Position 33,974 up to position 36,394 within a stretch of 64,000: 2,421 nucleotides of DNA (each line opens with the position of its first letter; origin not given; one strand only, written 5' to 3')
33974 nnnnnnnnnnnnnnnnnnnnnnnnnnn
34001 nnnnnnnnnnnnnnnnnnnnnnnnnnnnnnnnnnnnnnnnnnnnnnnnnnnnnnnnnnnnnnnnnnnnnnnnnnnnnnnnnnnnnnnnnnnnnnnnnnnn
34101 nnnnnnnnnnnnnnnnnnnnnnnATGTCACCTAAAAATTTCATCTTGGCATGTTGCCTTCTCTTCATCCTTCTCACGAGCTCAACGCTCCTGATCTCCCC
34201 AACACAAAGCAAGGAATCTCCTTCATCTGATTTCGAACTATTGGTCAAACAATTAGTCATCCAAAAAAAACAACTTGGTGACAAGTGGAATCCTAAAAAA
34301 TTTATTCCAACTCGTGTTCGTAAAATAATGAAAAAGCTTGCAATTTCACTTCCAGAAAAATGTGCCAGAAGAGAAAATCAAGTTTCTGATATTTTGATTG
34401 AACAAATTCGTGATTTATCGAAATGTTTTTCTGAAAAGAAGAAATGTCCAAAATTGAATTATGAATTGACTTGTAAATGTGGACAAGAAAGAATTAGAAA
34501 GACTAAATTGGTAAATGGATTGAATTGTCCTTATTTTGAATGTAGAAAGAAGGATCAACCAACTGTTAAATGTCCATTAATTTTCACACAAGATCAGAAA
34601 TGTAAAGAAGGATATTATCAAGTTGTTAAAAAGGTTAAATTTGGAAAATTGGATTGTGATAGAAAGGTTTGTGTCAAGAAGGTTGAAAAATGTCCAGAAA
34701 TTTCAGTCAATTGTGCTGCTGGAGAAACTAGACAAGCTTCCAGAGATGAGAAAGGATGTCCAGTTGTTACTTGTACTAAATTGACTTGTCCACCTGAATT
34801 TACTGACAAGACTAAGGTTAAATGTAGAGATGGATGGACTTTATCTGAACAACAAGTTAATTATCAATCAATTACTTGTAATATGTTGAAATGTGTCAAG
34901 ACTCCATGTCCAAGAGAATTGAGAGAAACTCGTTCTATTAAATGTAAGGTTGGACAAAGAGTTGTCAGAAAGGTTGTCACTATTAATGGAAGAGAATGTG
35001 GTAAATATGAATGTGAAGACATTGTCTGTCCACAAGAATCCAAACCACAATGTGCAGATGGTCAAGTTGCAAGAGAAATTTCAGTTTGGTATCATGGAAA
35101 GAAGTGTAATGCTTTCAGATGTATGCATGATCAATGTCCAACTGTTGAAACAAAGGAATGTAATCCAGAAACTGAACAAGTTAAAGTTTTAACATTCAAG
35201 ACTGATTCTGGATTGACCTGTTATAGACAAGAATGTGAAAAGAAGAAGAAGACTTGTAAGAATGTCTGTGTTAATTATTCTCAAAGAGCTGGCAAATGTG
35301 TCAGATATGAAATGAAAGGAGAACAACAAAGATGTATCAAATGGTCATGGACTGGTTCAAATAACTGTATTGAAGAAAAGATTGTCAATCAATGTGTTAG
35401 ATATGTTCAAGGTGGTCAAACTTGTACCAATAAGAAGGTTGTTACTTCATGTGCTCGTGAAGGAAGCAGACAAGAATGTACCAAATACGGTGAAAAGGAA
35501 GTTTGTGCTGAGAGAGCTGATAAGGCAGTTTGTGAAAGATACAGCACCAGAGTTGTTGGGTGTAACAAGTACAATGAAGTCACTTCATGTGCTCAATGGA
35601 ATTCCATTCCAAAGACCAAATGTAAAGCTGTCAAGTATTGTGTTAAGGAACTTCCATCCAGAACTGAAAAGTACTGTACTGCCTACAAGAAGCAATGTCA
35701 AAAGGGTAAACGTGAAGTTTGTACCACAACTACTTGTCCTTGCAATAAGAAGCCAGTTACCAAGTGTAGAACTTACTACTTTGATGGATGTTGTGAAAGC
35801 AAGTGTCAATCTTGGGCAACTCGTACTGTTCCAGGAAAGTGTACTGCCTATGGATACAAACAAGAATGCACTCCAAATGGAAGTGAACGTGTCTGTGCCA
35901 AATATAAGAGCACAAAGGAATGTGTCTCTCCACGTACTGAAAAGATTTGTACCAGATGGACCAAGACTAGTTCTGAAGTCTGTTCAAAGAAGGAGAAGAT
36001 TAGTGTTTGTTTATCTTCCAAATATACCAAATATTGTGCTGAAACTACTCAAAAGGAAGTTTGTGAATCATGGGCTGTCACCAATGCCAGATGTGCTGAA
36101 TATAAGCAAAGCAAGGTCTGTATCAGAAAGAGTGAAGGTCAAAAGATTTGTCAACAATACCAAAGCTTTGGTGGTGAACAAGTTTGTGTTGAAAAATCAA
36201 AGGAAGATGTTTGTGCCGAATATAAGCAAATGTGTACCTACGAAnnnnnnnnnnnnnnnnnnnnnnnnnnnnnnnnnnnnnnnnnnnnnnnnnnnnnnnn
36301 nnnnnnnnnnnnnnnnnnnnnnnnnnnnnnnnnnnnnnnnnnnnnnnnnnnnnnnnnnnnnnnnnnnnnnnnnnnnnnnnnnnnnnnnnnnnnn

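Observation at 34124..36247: Large secreted Cys/Lys-rich repeat protein not assignable to a known family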

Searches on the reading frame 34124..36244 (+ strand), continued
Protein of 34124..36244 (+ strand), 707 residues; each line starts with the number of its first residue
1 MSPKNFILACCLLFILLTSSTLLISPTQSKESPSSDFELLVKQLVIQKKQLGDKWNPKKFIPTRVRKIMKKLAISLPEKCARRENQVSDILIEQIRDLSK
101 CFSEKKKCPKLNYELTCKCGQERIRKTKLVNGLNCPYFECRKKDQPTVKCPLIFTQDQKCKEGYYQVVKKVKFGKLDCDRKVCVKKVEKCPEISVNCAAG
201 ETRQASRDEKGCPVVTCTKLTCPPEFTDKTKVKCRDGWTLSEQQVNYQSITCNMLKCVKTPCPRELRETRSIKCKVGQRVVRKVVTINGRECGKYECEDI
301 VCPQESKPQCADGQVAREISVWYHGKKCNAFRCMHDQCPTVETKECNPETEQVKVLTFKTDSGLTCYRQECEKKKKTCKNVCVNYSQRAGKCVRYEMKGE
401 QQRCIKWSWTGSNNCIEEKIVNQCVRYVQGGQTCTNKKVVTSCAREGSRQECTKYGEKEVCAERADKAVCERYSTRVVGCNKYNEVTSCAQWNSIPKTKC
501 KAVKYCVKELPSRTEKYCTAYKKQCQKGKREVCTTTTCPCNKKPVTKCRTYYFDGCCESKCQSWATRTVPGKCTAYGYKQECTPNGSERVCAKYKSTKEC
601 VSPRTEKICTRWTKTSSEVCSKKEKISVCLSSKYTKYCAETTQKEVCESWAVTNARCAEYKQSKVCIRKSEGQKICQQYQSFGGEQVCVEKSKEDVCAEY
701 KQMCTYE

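Call 35: fold_search(model_id=the predicted structure, library=pdb)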
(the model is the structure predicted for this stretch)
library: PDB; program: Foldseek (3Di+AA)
matches with E <= 10: 207; with E <= 0.001: 0
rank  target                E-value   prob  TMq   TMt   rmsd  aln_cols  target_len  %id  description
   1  5yvq_A                2.2e-01  0.05  0.05  0.09  39.3       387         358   11  Complex of Mu phage tail fiber and its chaperone (released 2019-05-22)
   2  4k15_A                2.5e-01  0.20  0.06  0.23  23.4       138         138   16  2.75 Angstrom Crystal Structure of Hypothetical Protein lmo2686 from Listeria monocytogenes EGD-e (released 2013-04-17)
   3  3lh8_B                3.4e-01  0.03  0.04  0.08  38.6       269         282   11  Crystal structure of mouse VPS26B in spacegroup P41 21 2 (released 2010-02-02)
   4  4k15_B                4.0e-01  0.20  0.06  0.24  22.9       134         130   17  2.75 Angstrom Crystal Structure of Hypothetical Protein lmo2686 from Listeria monocytogenes EGD-e (released 2013-04-17)
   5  9gjg_H                4.0e-01  0.06  0.07  0.06  47.5       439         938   11  Entamoeba histolytica Gal/GalNAc lectin bound to monoclonal antibody CP33-H/L-LA22 (released 2026-02-11)
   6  5f0l_B                4.4e-01  0.05  0.05  0.10  36.2       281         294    9  Structure of retromer VPS26-VPS35 subunits bound to SNX3 and DMT1 (released 2016-12-07)
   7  2r51                  5.7e-01  0.03  0.05  0.09  36.6       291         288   11  Crystal Structure of mouse Vps26B (released 2008-07-15)
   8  7ntp_A                6.0e-01  0.28  0.07  0.25   7.1       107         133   12  Human myelin P2 mutant V115A (released 2021-09-01)
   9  7nrw                  7.1e-01  0.44  0.07  0.26   6.3        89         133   11  Human myelin protein P2 mutant M114T (released 2021-09-01)
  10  3cgu_A                7.1e-01  0.04  0.04  0.12  35.7       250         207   12  Crystal Structure of unliganded Argos (released 2008-05-20)
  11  6xua                  8.3e-01  0.41  0.07  0.26   6.4        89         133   11  Human myelin protein P2 mutant K21Q (released 2020-04-08)
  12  9xqd_f                8.3e-01  0.02  0.05  0.08  25.7       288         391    9  The structure of outer peripheral region in the phage phiKZ baseplate complex (released 2026-02-11)
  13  2qm9_B                9.2e-01  0.38  0.07  0.26   6.4        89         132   11  Troglitazone Bound to Fatty Acid Binding Protein 4 (released 2007-10-09)
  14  1ab0                  9.2e-01  0.23  0.07  0.26   7.1       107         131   12  C1G/V32D/F57H MUTANT OF MURINE ADIPOCYTE LIPID BINDING PROTEIN AT PH 4.5 (released 1997-06-16)
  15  2wut                  1.1e+00  0.35  0.07  0.26   6.4        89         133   11  Crystal structure of human myelin protein P2 in complex with palmitate (released 2010-05-12)
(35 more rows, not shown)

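Call 49: search_protein_families(library=pfam, proteins=[P0003], max_evalue=10)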
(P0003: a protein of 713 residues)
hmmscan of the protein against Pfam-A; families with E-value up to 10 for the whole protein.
P0003 (713 aa): 2 families
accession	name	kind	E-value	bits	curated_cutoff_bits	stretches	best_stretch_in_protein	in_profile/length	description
PF01393.25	Chromo_shadow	-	0.047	14.2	22.4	0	325-349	15-41/52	Chromo shadow domain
PF19906.4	CGDB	-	0.21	11.9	27.6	1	271-310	8-47/112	C-glycoside deglycosidase beta subunit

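Call 60: find_related_loci(query=P0018, collection=genome_contigs, flank=3000)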
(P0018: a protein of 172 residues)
Query P0018 (172 aa) in genome_contigs; peptide patterns used: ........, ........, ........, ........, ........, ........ (x = any residue, [..] = any of these).
283 stretches matched a pattern; 2 encode a relative of the query (tblastn E <= 1e-3); 2 distinct loci.
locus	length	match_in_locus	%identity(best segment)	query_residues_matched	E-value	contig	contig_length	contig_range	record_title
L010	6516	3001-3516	100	1-172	1e-111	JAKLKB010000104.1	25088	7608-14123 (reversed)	MAG: Myxococcota bacterium isolate MAG.451 MAG.451-scaffold_1366, whole genome shotgun sequence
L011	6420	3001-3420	52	31-172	6e-44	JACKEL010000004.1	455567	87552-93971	MAG: Myxococcales bacterium isolate HK-STAS-MYXO-32 HK-STAS-MYXO-32_4, whole genome shotgun sequence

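Call 65: find_related_loci(query=A1, collection=metagenome_contigs, flank=8000)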
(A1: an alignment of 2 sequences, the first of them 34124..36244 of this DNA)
Query A1 (707 aa) in metagenome_contigs; peptide patterns used: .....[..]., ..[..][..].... (x = any residue, [..] = any of these).
600 stretches matched a pattern, but none encodes a relative of the query by tblastn (E <= 1e-3).

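Call 66: find_related_loci(query=window:34124-36244:+, collection=viral_contigs, flank=3000)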
Query window:34124-36244:+ (707 aa) in viral_contigs; peptide patterns used: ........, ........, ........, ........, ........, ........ (x = any residue, [..] = any of these).
3 stretches matched a pattern, but none encodes a relative of the query by tblastn (E <= 1e-3).

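Call 70: find_encoding_contigs(protein=P0015, flank=5000, max_places=3)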
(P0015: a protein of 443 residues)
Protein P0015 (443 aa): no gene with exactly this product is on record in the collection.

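Call 71: list_cluster_members(proteins=[P0013, P0014, P0015, P0016, P0017, P0018, P0022, P0023, P0002, P0001])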
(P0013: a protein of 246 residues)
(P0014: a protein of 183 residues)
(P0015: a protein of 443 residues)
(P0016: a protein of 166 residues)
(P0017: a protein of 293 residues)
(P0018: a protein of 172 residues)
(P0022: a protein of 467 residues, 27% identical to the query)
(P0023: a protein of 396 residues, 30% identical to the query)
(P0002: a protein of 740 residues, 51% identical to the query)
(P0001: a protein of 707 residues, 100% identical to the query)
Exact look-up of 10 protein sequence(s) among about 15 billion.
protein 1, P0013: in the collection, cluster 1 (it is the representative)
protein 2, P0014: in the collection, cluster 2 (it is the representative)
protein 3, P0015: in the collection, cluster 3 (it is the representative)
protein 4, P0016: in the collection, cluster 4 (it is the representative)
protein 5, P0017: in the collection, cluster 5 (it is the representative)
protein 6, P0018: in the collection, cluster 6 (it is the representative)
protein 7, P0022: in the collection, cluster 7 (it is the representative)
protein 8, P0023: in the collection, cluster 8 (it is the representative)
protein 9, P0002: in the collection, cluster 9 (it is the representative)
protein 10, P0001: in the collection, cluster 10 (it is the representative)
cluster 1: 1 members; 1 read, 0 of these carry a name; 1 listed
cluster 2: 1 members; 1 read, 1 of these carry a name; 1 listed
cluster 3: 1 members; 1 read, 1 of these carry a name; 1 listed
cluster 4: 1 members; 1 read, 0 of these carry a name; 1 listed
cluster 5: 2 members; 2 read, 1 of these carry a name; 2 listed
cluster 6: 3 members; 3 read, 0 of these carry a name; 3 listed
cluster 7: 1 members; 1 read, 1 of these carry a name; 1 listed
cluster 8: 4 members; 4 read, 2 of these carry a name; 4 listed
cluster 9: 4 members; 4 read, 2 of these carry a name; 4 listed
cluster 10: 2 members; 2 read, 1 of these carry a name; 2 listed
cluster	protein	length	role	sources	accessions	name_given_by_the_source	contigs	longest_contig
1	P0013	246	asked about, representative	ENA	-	-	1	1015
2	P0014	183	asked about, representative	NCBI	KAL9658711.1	hypothetical protein ABK040_005866 [Willaertia magna]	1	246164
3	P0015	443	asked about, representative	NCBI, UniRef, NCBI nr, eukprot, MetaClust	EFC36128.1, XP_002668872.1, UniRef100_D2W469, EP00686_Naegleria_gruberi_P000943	predicted protein [Naegleria gruberi] | Predicted protein n=1 Tax=Naegleria gruberi TaxID=5762 RepID=D2W469_NAEGR | uncharacterized protein NAEGRDRAFT_76199 [Naegleria gruberi]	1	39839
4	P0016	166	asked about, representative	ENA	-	-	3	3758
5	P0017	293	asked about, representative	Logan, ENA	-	-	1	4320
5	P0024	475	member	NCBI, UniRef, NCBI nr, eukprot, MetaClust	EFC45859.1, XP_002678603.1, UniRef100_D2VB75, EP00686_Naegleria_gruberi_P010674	predicted protein [Naegleria gruberi] | Predicted protein n=1 Tax=Naegleria gruberi TaxID=5762 RepID=D2VB75_NAEGR | uncharacterized protein NAEGRDRAFT_66117 [Naegleria gruberi]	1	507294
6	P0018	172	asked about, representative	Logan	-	-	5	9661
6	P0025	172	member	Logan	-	-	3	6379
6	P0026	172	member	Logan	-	-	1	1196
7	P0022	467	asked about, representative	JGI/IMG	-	hypothetical protein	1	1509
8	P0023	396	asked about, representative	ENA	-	-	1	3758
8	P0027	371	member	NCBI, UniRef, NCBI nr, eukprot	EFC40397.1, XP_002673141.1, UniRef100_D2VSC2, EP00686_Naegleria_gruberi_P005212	predicted protein [Naegleria gruberi] | Predicted protein n=1 Tax=Naegleria gruberi TaxID=5762 RepID=D2VSC2_NAEGR | uncharacterized protein NAEGRDRAFT_71888 [Naegleria gruberi]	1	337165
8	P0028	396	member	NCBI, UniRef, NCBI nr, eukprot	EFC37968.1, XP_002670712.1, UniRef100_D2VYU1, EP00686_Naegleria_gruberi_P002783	predicted protein [Naegleria gruberi] | Predicted protein n=1 Tax=Naegleria gruberi TaxID=5762 RepID=D2VYU1_NAEGR | uncharacterized protein NAEGRDRAFT_74241 [Naegleria gruberi]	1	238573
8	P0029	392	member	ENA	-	-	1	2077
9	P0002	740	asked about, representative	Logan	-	-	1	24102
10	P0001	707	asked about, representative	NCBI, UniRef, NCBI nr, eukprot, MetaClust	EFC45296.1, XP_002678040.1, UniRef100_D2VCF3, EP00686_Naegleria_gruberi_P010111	hypothetical protein NAEGRDRAFT_57793 [Naegleria gruberi] | Uncharacterized protein n=1 Tax=Naegleria gruberi TaxID=5762 RepID=D2VCF3_NAEGR | uncharacterized protein NAEGRDRAFT_57793 [Naegleria gruberi]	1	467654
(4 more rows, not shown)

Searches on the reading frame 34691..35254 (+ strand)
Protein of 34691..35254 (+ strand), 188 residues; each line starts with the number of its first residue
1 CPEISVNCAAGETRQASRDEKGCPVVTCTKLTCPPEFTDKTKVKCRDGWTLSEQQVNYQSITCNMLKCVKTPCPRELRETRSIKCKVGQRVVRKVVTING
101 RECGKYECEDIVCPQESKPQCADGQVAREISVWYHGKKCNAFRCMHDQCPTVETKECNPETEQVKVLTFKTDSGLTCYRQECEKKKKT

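Call 27: find_homologous_proteins(query=A3, max_evalue=0.001)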
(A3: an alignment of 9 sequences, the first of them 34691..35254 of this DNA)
Query A3 (9 sequences) (188 aa, profile of the alignment): 2 proteins with E <= 0.001 among 393 candidates.
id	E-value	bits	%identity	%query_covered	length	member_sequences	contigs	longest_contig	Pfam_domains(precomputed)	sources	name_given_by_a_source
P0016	4.4e-28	116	25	72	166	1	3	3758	-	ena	-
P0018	4.6e-27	113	26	55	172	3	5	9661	-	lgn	-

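Call 50: search_solved_structures(query=A3, max_evalue=10)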
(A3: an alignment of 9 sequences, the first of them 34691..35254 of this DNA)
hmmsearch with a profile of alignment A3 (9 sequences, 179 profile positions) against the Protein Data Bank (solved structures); distinct sequences matched with E-value up to 10: 4.
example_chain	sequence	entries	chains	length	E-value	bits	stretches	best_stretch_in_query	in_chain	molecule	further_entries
6sff_A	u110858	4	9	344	0.37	13.7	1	14-68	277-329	Interleukin-12 subunit beta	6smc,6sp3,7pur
8odz_B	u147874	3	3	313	0.47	13.3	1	14-68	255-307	Interleukin-12 subunit beta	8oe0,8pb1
7r3n_A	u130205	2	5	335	0.55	13.1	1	14-68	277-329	Interleukin-12 subunit beta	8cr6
1ezs_A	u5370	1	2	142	2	11.3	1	87-132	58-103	ECOTIN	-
